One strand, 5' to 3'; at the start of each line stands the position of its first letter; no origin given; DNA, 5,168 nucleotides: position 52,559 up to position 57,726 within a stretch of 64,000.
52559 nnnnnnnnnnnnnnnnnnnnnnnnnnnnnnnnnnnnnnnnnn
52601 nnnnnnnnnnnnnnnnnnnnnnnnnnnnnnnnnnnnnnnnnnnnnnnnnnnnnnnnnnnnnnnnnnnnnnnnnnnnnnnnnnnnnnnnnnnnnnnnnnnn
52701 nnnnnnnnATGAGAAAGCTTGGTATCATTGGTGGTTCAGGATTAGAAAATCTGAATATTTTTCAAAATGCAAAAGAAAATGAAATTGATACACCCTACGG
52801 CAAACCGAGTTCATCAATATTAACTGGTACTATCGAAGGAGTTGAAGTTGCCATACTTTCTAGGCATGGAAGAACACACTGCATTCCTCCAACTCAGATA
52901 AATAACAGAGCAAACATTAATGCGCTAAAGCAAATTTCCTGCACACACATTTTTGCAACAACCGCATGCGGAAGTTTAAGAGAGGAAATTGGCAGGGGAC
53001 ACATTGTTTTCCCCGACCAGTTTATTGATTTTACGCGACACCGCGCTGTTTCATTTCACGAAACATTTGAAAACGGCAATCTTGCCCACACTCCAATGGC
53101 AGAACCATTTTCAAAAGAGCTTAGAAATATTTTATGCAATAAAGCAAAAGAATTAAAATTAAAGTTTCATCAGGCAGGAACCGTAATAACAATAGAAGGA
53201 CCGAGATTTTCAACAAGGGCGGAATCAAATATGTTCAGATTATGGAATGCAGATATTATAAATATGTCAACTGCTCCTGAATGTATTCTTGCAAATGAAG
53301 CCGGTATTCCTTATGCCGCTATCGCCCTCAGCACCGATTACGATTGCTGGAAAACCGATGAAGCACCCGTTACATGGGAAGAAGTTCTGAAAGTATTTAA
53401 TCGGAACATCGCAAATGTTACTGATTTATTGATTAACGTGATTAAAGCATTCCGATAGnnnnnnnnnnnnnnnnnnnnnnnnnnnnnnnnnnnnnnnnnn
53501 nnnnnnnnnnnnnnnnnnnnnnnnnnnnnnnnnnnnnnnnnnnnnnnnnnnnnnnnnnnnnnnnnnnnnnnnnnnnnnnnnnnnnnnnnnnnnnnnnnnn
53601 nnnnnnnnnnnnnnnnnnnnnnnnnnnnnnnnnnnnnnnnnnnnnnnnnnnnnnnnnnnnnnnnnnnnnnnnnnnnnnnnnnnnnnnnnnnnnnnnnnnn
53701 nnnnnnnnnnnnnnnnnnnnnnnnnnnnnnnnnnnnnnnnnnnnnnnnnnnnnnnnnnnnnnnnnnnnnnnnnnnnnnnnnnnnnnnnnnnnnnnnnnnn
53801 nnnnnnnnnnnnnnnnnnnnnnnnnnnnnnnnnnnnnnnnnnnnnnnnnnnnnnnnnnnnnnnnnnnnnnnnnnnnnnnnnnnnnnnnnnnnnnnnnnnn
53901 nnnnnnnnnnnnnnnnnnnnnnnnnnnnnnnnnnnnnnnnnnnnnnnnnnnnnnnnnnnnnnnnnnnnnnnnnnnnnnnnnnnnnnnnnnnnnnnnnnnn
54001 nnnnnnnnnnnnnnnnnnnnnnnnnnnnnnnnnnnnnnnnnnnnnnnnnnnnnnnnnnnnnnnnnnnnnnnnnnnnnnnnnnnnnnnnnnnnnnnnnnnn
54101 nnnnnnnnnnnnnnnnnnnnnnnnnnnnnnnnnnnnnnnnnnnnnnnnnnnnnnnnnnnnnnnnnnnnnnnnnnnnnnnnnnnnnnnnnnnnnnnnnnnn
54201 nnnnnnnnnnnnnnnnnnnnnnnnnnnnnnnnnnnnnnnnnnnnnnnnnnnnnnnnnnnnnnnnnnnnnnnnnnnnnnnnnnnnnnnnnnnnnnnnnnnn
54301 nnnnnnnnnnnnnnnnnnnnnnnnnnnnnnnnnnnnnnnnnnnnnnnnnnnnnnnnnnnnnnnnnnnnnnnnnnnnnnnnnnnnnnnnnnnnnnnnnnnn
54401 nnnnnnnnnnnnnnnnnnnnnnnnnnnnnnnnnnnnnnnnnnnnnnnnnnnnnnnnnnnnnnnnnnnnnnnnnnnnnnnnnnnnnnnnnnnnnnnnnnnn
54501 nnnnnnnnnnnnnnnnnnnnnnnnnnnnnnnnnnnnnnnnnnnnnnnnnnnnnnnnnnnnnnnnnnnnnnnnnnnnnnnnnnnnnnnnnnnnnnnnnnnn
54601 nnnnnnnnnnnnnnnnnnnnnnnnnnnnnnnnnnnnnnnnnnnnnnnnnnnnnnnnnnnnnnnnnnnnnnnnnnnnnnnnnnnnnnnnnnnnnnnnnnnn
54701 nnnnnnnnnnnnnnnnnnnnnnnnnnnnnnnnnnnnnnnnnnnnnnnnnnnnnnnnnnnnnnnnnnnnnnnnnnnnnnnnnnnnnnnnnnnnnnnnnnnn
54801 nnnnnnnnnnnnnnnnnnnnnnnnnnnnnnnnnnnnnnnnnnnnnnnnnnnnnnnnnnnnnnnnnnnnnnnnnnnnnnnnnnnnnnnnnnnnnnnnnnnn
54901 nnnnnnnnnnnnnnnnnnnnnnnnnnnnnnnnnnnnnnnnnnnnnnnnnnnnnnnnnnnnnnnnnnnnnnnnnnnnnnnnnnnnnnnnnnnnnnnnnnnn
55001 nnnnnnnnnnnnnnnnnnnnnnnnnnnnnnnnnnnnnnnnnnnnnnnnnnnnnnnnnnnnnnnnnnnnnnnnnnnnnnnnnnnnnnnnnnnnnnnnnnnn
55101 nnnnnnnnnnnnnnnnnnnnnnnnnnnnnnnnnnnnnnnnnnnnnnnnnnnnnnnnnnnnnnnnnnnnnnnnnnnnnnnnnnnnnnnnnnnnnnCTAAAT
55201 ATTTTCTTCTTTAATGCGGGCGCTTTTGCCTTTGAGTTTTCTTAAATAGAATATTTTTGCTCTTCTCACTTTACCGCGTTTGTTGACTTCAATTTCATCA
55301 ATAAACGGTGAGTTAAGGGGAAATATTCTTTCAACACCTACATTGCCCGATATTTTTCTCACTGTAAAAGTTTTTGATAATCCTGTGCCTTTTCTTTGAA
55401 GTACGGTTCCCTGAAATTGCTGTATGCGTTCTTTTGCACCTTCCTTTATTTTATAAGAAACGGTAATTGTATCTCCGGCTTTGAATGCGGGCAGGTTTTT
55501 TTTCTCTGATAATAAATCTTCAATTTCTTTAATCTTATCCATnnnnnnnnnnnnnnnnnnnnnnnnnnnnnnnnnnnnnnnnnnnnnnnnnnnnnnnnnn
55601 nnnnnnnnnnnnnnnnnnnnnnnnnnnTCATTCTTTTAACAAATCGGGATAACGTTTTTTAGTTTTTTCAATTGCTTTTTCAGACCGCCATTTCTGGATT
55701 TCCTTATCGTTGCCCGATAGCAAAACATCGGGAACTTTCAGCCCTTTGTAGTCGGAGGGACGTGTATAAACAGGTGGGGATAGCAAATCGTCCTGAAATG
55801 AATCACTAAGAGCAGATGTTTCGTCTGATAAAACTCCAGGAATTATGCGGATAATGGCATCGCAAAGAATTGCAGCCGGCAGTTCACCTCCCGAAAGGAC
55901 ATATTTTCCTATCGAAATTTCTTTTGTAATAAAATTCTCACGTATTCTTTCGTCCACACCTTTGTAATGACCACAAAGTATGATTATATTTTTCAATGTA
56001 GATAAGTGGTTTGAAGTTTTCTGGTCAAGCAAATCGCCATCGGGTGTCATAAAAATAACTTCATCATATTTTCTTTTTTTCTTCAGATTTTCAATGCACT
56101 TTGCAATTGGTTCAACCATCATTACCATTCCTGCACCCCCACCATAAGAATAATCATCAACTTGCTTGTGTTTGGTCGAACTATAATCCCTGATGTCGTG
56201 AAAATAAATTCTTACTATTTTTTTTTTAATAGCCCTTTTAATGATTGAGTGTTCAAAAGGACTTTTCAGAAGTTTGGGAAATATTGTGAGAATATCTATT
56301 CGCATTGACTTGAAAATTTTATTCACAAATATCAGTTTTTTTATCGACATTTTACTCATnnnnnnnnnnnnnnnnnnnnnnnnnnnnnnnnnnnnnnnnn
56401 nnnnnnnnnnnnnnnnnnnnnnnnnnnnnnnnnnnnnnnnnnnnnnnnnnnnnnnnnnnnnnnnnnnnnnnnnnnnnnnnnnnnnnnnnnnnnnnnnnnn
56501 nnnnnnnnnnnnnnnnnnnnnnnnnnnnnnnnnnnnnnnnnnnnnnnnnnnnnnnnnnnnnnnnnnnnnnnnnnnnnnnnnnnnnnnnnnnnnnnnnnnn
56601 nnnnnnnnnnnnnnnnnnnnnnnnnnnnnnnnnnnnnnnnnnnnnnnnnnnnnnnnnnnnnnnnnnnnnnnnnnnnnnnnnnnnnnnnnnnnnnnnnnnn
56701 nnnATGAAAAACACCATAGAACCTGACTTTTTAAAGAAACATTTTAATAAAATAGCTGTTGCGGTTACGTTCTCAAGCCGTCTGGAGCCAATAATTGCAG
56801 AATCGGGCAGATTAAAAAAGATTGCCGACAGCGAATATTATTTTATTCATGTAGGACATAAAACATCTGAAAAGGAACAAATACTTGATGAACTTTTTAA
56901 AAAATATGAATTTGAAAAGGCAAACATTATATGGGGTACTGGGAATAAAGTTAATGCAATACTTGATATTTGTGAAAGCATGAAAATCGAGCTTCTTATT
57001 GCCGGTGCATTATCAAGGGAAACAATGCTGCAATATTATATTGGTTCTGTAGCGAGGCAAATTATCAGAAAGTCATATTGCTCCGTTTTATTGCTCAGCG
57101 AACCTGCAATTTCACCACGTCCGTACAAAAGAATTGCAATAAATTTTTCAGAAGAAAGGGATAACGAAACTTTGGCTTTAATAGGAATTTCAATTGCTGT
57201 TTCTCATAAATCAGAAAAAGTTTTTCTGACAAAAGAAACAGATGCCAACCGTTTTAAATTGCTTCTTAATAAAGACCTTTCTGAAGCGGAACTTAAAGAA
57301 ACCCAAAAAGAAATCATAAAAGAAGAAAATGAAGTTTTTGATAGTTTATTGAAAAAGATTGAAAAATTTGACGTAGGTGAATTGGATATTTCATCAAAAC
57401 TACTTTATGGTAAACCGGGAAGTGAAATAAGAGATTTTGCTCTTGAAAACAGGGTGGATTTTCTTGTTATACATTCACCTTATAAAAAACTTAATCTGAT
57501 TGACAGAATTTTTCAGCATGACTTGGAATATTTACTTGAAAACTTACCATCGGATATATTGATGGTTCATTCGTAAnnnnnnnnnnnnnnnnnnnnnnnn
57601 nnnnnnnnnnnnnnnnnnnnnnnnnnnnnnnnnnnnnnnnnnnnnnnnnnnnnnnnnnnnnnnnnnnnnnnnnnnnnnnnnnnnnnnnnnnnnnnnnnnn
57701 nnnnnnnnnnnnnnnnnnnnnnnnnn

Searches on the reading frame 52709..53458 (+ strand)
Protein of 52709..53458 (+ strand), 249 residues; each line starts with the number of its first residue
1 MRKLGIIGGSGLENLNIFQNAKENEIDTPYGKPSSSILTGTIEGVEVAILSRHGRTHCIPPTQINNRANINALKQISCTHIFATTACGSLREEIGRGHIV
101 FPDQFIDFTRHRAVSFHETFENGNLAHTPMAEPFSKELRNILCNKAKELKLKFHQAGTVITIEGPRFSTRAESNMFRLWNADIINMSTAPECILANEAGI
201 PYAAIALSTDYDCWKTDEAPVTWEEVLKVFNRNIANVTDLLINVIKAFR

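Call 59: search_protein_families(library=pfam, proteins=[window:52709-53458:+], max_evalue=0.00001)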
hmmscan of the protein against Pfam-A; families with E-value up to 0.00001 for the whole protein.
window:52709-53458:+ (249 aa): 1 family
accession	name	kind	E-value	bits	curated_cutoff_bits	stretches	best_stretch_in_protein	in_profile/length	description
PF01048.26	PNP_UDP_1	-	3.8e-49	167.6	25.1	1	3-245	1-232/233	Phosphorylase superfamily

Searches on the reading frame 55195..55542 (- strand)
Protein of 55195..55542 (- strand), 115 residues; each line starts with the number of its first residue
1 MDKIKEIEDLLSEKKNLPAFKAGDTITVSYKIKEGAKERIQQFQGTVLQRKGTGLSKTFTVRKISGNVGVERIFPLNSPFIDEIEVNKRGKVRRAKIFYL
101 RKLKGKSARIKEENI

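Call 64: search_protein_families(library=pfam, proteins=[window:55195-55542:-], max_evalue=0.00001)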
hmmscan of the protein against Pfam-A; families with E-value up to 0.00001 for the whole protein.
window:55195-55542:- (115 aa): 1 family
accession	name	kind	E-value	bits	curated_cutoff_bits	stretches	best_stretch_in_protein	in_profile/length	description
PF01245.26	Ribosomal_L19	-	1.1e-46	157.8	22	1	4-112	3-110/111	Ribosomal protein L19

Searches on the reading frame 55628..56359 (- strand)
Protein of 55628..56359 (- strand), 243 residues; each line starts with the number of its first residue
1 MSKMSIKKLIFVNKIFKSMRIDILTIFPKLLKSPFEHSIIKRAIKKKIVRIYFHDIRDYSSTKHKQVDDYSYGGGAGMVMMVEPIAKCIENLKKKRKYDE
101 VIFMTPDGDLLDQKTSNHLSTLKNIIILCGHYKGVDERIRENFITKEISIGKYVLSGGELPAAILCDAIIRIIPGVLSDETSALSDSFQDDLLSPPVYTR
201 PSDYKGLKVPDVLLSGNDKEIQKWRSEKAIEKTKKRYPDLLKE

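Call 64: search_protein_families(library=pfam, proteins=[window:55628-56359:-], max_evalue=0.00001)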
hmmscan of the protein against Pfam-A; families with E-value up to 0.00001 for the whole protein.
window:55628-56359:- (243 aa): 1 family
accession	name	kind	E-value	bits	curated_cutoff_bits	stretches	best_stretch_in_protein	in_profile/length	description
PF01746.26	tRNA_m1G_MT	-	1.7e-56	191.5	27.3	1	41-236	2-193/195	tRNA (Guanine-1)-methyltransferase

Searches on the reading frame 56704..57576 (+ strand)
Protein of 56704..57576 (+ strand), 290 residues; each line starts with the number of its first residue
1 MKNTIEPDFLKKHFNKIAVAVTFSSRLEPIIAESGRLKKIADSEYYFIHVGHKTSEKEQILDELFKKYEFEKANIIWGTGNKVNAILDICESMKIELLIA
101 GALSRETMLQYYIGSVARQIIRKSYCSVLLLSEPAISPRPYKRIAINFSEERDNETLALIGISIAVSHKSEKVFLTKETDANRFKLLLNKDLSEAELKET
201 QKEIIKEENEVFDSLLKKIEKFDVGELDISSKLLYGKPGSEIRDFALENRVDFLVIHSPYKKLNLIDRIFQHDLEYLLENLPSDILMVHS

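Call 64: search_protein_families(library=pfam, proteins=[window:56704-57576:+], max_evalue=0.00001)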
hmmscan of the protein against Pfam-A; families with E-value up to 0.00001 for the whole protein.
window:56704-57576:+ (290 aa): 1 family
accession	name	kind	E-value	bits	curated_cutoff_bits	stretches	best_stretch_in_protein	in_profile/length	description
PF00582.32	Usp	-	2e-13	51.5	24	1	66-130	75-139/141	Universal stress protein family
